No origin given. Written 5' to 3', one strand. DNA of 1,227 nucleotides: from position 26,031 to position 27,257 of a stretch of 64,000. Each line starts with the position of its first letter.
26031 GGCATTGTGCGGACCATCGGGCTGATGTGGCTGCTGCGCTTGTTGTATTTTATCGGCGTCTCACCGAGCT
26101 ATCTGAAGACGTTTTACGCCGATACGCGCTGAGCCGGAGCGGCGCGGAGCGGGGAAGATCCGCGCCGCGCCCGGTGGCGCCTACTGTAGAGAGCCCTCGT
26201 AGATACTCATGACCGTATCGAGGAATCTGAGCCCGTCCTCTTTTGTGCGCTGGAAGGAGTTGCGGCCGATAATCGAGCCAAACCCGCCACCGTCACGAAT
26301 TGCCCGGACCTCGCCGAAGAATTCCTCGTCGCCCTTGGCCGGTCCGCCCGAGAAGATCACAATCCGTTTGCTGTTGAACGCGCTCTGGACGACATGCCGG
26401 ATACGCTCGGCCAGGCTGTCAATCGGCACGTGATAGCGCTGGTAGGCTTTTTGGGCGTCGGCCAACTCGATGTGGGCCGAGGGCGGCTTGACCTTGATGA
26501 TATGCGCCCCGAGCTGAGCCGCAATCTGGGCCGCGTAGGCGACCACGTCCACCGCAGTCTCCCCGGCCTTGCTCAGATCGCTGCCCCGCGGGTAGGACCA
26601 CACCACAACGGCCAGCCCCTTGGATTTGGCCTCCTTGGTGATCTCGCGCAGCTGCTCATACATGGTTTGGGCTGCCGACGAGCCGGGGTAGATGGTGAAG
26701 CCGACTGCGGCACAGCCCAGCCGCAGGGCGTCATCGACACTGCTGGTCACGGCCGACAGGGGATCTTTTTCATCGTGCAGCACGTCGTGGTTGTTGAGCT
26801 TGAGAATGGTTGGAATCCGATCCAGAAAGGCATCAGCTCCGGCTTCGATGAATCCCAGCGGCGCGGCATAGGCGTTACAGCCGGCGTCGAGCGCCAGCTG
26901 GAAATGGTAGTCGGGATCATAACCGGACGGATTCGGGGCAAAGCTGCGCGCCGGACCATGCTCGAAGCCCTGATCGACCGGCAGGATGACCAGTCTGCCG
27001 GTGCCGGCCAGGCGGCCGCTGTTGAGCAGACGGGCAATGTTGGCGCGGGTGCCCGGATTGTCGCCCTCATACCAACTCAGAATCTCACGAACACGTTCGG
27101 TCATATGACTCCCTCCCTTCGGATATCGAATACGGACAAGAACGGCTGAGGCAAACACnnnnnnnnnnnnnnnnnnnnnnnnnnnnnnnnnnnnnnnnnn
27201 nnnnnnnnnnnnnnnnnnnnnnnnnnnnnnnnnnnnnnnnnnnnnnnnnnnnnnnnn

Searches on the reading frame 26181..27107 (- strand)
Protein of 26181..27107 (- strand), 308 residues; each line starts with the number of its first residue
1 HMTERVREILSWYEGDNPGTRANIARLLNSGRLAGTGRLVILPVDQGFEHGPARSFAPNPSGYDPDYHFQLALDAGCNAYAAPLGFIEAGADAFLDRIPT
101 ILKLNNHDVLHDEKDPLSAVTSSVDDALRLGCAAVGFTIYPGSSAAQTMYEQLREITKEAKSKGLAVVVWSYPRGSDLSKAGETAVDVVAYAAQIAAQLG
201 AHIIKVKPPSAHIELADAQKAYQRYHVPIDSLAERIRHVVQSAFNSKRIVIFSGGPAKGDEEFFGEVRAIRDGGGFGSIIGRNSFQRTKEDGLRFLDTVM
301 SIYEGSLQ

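Call 3: search_protein_families(library=pfam, proteins=[window:26181-27107:-], max_evalue=1)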
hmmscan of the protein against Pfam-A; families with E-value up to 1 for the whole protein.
window:26181-27107:- (308 aa): 3 families
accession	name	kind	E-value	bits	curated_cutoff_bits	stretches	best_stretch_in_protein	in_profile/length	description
PF01791.15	DeoC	-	1.9e-34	119.7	23.8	1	40-287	2-229/229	DeoC/LacD family aldolase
PF01261.30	AP_endonuc_2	-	0.00011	22.5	31.1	1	125-239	2-111/249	Xylose isomerase-like TIM barrel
PF01177.27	Asp_Glu_race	-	0.0015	18.7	31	1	143-257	6-119/211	Asp/Glu/Hydantoin racemase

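Call 4: search_protein_families(library=ncbifam, proteins=[window:26181-27107:-], max_evalue=1)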
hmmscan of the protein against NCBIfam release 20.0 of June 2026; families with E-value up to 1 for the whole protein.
window:26181-27107:- (308 aa): 10 families
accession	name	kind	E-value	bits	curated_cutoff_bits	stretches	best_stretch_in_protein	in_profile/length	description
NF006704.0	PRK09250.1-1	equivalog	1.1e-153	510.6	277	1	2-305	3-307/308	class I fructose-bisphosphate aldolase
NF006707.0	PRK09250.1-4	equivalog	2e-54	184.9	327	1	19-303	51-347/355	class I fructose-bisphosphate aldolase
NF006706.0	PRK09250.1-3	equivalog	9.1e-45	153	664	1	21-303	50-342/350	class I fructose-bisphosphate aldolase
NF006705.0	PRK09250.1-2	equivalog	1.1e-43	149.4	682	1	24-303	53-341/349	class I fructose-bisphosphate aldolase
NF005556.0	PRK07226.1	subfamily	3.8e-33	115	241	2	22-207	8-180/267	2-amino-3,7-dideoxy-D-threo-hept-6-ulosonate synthase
NF005321.0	PRK06852.1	equivalog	2.1e-32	112.5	420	1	35-302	33-290/308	aldolase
NF040816.1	Fbpase1_Arch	equivalog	3.6e-31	108.6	430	1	28-290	10-246/271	class I fructose-bisphosphate aldolase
TIGR01949.1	ADH_synth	equivalog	4.1e-22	79.1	299.45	1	31-290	8-233/255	2-amino-3,7-dideoxy-D-threo-hept-6-ulosonate synthase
NF041223.1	BagB_FevI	exception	2.1e-09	37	500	1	82-207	61-183/257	bagremycin/ferroverdin biosynthesis DhnA-type aldolase BagB/FevI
NF006081.0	PRK08227.1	equivalog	3.1e-07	30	297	1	81-206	86-204/291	3-hydroxy-5-phosphonooxypentane-2,4-dione thiolase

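Call 38: find_related_loci(query=window:26181-27104:-, collection=metagenome_contigs, flank=4000)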
Query window:26181-27104:- (307 aa) in metagenome_contigs; peptide patterns used: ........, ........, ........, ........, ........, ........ (x = any residue, [..] = any of these).
390 stretches matched a pattern; 269 encode a relative of the query (tblastn E <= 1e-3); the best 80 are kept; 80 distinct loci.
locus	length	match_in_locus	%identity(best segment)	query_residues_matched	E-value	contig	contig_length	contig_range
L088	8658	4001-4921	90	1-307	0e+0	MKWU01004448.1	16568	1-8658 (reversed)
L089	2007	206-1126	85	1-307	0e+0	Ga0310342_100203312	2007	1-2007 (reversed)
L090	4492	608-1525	85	1-306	0e+0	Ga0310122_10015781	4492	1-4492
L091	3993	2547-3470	81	1-307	0e+0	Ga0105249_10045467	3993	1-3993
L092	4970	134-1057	81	1-307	3e-178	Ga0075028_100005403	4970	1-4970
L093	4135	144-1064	82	1-307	8e-180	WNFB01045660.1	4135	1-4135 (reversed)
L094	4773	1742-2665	81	1-307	7e-178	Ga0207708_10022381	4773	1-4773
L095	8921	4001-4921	81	1-307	2e-173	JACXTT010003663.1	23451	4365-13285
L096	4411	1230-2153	80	1-307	3e-178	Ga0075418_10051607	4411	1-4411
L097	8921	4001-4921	79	1-307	1e-170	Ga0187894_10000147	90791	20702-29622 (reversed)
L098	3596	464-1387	80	1-307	2e-178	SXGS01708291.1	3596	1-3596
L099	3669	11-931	80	1-307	3e-177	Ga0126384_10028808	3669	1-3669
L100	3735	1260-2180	80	1-307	2e-176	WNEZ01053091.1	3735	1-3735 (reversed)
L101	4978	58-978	79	1-307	3e-170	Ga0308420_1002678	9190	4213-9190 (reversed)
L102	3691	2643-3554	80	1-304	4e-175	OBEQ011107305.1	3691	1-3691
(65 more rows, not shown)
